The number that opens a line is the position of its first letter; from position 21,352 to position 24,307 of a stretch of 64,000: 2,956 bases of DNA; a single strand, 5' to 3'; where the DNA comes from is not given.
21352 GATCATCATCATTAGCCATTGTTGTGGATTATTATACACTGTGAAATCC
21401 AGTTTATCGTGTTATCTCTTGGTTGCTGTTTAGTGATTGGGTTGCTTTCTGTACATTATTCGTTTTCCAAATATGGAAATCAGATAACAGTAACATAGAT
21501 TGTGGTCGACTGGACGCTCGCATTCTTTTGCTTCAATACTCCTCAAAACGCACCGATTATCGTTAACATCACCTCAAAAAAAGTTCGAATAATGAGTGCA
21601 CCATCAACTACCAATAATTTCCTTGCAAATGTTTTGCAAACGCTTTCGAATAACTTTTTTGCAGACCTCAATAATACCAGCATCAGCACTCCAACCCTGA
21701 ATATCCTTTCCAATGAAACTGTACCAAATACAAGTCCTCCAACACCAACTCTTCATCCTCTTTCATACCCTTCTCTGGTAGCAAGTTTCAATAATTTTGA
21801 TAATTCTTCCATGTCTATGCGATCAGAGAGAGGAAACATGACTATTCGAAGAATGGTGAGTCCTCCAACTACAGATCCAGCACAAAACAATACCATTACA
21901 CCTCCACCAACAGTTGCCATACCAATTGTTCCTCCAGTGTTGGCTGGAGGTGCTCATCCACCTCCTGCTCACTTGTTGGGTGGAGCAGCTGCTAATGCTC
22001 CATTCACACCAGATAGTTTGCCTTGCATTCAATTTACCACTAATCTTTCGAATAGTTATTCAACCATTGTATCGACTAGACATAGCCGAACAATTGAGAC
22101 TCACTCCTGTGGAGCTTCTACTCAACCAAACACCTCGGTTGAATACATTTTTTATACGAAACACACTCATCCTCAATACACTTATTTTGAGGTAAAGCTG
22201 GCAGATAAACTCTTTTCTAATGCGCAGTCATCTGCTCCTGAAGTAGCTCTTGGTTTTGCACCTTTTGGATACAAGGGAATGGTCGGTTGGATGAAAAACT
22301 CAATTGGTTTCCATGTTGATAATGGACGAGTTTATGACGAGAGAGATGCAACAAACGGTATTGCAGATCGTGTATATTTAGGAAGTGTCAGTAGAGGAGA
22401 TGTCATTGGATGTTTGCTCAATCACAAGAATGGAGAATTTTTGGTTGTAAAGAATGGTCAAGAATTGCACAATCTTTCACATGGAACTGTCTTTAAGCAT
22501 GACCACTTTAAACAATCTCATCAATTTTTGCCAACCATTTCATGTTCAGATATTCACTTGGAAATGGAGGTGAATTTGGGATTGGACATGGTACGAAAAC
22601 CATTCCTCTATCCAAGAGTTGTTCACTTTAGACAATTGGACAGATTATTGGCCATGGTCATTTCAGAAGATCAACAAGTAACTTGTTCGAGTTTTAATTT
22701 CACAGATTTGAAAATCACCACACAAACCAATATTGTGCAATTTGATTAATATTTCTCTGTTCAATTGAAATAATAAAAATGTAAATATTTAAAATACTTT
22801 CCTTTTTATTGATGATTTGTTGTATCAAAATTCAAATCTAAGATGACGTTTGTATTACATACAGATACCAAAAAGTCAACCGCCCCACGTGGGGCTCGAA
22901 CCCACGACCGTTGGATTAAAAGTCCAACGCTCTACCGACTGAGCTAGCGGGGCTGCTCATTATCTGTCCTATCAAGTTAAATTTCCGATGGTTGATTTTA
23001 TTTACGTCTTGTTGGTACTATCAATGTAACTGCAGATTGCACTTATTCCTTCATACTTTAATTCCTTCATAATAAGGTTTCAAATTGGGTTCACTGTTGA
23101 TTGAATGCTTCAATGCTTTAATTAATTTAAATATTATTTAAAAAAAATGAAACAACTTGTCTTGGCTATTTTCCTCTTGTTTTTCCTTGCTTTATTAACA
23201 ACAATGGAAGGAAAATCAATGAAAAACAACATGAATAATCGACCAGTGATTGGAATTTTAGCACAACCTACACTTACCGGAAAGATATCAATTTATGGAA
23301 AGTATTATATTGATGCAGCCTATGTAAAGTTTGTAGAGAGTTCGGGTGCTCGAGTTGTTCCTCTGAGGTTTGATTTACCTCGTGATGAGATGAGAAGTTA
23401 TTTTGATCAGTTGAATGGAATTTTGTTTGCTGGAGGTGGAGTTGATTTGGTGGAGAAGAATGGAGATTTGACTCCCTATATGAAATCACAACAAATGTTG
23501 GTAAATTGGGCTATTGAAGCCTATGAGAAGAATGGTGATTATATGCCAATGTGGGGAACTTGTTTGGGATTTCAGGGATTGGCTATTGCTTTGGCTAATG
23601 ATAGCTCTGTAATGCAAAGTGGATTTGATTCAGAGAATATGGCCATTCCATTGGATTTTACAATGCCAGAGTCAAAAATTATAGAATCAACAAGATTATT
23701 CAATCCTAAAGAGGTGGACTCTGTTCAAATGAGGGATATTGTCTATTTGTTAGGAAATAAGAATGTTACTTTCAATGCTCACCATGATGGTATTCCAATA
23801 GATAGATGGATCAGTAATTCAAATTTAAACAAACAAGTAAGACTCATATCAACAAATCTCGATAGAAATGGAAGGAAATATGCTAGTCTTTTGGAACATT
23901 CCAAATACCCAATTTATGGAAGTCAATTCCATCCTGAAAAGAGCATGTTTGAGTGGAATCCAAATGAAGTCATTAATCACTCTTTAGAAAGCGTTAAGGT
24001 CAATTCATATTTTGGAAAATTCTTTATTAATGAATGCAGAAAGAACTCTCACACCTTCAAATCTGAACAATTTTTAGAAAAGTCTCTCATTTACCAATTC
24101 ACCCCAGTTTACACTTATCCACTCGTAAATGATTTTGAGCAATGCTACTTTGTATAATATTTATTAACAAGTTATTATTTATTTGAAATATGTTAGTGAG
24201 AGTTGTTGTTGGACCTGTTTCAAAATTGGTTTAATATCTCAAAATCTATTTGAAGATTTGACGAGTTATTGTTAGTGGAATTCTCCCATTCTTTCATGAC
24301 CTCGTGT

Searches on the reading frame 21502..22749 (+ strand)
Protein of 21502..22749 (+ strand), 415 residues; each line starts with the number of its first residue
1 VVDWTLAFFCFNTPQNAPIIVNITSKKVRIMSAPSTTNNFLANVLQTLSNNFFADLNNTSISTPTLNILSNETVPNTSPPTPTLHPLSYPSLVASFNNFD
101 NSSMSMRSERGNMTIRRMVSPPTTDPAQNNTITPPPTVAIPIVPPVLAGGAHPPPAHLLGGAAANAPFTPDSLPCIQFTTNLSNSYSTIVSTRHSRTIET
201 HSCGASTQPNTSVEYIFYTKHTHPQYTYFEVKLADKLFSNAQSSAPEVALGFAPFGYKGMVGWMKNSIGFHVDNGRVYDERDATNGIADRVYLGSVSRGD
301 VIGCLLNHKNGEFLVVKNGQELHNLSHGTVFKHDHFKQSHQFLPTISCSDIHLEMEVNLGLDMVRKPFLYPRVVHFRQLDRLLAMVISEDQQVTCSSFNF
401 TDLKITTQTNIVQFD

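Call 11: search_protein_families(library=pfam, proteins=[window:21502-22749:+], max_evalue=0.00001)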
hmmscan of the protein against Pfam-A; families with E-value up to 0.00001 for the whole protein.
window:21502-22749:+ (415 aa): 1 family
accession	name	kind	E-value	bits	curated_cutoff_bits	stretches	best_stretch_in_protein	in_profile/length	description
PF00622.36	SPRY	-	1.2e-09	38.7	26.3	1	228-360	3-119/121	SPRY domain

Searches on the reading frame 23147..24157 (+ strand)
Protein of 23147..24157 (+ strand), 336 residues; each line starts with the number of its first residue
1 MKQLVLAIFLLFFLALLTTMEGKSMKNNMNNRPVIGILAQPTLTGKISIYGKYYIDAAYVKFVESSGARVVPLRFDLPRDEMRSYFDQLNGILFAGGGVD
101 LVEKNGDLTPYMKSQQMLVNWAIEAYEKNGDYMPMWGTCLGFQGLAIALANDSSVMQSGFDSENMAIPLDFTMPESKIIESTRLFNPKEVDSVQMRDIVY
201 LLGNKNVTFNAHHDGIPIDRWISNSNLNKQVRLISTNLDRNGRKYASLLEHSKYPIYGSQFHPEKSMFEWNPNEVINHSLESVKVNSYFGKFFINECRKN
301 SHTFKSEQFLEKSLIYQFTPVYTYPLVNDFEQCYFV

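Call 11: search_protein_families(library=pfam, proteins=[window:23147-24157:+], max_evalue=0.00001)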
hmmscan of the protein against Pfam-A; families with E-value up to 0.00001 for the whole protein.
window:23147-24157:+ (336 aa): 2 families
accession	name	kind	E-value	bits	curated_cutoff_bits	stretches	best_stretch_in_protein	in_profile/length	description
PF07722.19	Peptidase_C26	-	3.3e-13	50.4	20.5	1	33-264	1-219/219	Peptidase C26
PF00117.34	GATase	-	1.2e-09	38.5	22.8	1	104-273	57-181/190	Glutamine amidotransferase class-I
